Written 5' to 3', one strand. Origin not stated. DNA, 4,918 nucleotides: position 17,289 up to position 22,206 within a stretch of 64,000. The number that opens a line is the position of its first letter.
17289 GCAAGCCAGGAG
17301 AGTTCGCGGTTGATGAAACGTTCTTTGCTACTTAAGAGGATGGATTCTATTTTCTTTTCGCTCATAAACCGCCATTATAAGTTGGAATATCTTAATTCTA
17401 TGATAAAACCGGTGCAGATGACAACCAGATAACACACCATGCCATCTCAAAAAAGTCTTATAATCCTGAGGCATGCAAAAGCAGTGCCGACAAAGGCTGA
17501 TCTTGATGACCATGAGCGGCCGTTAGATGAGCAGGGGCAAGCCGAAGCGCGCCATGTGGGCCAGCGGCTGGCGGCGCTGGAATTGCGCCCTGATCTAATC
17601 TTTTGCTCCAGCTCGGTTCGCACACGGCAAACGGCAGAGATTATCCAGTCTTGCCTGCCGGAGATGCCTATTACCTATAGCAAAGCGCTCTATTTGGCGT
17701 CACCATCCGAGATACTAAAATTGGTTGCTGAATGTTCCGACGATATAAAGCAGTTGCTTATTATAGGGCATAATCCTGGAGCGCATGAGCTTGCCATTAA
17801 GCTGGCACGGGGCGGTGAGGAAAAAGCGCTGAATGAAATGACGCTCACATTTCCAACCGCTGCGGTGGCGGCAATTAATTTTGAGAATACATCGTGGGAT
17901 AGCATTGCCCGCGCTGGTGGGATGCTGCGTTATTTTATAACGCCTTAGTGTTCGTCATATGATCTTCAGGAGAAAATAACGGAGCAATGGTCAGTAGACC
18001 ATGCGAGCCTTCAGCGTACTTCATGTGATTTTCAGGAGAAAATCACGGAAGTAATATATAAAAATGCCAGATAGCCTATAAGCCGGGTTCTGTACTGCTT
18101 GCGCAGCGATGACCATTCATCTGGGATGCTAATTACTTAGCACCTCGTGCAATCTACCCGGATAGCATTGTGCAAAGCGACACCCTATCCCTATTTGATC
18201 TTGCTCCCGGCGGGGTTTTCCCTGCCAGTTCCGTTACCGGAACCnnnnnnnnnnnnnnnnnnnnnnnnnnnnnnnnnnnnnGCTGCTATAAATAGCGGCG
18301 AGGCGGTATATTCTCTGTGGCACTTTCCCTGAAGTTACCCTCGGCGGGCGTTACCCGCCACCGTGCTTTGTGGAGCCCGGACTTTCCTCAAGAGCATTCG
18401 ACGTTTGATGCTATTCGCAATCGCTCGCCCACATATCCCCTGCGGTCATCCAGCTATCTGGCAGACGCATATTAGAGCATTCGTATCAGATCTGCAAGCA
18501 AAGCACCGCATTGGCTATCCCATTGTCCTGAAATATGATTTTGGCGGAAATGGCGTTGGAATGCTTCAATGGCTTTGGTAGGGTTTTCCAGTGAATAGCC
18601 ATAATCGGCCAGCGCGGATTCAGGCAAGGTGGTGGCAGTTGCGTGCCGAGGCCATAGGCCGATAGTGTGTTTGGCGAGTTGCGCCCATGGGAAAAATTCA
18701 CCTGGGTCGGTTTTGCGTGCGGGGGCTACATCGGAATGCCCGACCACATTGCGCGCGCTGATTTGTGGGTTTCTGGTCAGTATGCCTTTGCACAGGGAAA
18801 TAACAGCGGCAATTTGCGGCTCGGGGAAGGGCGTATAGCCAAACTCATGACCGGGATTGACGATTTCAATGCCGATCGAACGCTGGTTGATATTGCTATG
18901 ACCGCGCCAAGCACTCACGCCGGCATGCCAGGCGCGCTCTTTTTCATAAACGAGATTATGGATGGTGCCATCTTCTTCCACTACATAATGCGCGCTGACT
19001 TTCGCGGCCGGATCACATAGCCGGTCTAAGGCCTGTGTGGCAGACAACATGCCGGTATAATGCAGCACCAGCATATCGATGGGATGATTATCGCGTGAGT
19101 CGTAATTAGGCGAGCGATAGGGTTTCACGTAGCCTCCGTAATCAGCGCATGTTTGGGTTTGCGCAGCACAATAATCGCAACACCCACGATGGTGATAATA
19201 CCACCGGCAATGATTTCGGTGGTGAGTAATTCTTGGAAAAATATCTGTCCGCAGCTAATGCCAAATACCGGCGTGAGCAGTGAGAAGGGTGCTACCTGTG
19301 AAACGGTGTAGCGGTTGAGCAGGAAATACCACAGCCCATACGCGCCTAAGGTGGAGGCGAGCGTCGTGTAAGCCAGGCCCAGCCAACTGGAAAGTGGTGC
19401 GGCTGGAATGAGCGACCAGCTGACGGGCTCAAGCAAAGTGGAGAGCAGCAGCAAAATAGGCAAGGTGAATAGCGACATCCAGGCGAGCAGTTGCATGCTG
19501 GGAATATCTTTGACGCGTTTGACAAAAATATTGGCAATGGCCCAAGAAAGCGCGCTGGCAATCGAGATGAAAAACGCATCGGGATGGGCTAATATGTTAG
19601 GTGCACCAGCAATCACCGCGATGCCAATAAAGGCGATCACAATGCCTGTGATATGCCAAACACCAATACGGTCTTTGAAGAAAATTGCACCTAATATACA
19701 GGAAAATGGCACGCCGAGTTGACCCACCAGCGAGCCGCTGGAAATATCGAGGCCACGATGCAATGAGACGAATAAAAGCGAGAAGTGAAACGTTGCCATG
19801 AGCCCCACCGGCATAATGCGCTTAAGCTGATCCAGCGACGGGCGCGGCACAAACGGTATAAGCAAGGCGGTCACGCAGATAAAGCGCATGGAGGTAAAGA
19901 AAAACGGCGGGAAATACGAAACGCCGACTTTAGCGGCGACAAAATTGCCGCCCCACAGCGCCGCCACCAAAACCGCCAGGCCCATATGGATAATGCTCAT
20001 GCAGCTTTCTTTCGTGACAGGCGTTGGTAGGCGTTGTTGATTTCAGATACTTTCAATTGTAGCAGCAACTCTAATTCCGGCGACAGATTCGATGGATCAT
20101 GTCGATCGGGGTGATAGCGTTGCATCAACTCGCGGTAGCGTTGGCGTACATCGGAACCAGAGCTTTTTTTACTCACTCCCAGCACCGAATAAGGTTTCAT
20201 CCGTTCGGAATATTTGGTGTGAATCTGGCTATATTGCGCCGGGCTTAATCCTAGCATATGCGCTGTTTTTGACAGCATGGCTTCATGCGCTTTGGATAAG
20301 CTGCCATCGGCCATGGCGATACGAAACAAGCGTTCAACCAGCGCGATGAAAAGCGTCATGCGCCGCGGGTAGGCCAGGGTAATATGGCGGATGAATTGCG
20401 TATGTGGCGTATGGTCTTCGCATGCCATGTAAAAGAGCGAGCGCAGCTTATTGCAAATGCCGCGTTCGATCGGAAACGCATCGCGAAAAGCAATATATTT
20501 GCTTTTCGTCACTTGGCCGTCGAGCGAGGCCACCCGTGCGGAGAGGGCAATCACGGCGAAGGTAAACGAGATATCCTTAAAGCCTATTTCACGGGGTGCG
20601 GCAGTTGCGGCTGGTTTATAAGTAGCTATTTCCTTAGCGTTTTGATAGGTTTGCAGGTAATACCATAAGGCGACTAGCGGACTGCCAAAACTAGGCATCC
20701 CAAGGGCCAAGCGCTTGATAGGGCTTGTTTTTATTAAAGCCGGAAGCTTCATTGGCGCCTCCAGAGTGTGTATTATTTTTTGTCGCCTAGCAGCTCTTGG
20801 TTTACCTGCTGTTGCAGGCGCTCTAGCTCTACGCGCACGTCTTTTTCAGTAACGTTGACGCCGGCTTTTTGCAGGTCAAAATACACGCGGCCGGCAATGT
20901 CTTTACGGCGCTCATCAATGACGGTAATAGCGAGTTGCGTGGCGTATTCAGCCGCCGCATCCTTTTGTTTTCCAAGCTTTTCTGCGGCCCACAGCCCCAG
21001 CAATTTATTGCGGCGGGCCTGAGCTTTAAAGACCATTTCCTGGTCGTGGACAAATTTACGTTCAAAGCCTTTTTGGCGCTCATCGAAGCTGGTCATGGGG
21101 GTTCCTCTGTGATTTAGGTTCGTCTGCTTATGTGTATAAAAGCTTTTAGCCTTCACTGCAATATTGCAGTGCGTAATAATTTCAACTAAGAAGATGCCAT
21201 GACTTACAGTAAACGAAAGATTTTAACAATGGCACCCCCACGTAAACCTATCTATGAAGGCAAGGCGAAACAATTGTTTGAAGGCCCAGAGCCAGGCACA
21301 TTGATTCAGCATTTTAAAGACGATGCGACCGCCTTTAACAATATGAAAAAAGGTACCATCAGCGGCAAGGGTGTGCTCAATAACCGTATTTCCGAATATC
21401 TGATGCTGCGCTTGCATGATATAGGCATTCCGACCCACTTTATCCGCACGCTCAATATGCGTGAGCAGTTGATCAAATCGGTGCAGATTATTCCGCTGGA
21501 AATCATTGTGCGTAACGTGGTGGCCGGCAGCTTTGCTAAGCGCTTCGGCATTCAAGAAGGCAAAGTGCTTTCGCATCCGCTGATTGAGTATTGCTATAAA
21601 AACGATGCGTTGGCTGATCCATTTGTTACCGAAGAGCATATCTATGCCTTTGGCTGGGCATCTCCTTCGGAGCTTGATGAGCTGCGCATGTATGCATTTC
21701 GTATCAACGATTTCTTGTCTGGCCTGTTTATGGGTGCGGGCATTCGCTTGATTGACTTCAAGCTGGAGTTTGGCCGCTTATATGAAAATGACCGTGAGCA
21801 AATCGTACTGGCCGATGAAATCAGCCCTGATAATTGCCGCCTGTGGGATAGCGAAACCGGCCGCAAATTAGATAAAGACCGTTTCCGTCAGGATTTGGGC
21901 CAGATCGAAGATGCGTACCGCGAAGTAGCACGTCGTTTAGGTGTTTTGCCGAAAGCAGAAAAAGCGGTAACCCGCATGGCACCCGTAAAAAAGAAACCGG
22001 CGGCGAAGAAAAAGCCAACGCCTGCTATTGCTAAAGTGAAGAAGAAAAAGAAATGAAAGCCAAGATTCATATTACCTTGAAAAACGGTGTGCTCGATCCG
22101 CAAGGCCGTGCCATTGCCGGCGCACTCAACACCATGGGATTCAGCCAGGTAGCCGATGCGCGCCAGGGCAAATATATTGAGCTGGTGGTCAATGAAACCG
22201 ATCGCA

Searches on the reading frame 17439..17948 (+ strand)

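Call 45: search_protein_families(library=pfam, proteins=[window:17439-17948:+], max_evalue=0.00001)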
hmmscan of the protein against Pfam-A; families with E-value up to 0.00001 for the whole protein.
window:17439-17948:+ (169 aa): 1 family
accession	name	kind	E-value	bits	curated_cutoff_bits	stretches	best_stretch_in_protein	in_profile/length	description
PF00300.27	His_Phos_1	-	1.5e-09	38.2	21.7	1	7-84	1-77/194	Histidine phosphatase superfamily (branch 1)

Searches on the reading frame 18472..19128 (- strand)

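Call 45: search_protein_families(library=pfam, proteins=[window:18472-19128:-], max_evalue=0.00001)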
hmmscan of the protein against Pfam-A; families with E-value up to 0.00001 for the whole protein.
window:18472-19128:- (218 aa): 1 family
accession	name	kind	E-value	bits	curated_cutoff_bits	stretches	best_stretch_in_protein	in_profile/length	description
PF01510.30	Amidase_2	-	2.1e-37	128.8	26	1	14-144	2-131/131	N-acetylmuramoyl-L-alanine amidase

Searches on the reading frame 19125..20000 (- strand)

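Call 45: search_protein_families(library=pfam, proteins=[window:19125-20000:-], max_evalue=0.00001)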
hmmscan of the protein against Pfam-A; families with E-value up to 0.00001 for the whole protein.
window:19125-20000:- (291 aa): 1 family
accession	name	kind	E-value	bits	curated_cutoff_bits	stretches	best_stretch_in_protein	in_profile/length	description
PF00892.27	EamA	-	5.4e-33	114.6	28.2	2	7-130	5-133/135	EamA-like transporter family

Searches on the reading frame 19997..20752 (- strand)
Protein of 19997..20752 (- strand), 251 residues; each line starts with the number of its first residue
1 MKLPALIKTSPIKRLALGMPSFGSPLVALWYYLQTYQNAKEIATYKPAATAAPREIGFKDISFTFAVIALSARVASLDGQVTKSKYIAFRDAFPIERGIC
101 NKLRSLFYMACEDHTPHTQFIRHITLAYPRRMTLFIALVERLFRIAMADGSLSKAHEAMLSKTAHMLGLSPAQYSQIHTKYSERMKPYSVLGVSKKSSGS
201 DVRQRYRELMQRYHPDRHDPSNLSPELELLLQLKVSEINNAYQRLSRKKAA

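Call 45: search_protein_families(library=pfam, proteins=[window:19997-20752:-], max_evalue=0.00001)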
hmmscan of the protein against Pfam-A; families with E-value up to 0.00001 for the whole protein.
window:19997-20752:- (251 aa): 2 families
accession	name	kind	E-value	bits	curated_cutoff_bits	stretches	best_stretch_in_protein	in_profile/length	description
PF05099.18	TerB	-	1.5e-16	61.1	24.4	1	65-177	2-116/118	Tellurite resistance protein TerB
PF00226.36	DnaJ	-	1.5e-11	44.6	27.8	1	187-249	2-57/63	DnaJ domain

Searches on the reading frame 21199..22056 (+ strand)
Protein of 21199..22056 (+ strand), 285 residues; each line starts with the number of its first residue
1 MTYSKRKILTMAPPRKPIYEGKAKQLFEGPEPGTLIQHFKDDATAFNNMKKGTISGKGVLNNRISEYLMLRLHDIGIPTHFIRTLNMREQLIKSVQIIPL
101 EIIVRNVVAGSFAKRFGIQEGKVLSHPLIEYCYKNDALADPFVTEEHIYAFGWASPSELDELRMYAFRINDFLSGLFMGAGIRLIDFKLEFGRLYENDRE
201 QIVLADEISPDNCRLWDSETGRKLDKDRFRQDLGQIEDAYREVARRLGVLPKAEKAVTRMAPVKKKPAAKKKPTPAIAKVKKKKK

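Call 45: search_protein_families(library=pfam, proteins=[window:21199-22056:+], max_evalue=0.00001)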
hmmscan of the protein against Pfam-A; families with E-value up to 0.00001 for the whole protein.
window:21199-22056:+ (285 aa): 1 family
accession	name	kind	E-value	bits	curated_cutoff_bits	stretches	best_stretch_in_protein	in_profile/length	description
PF01259.24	SAICAR_synt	-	2.3e-81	273.4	20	1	18-246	2-232/233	SAICAR synthetase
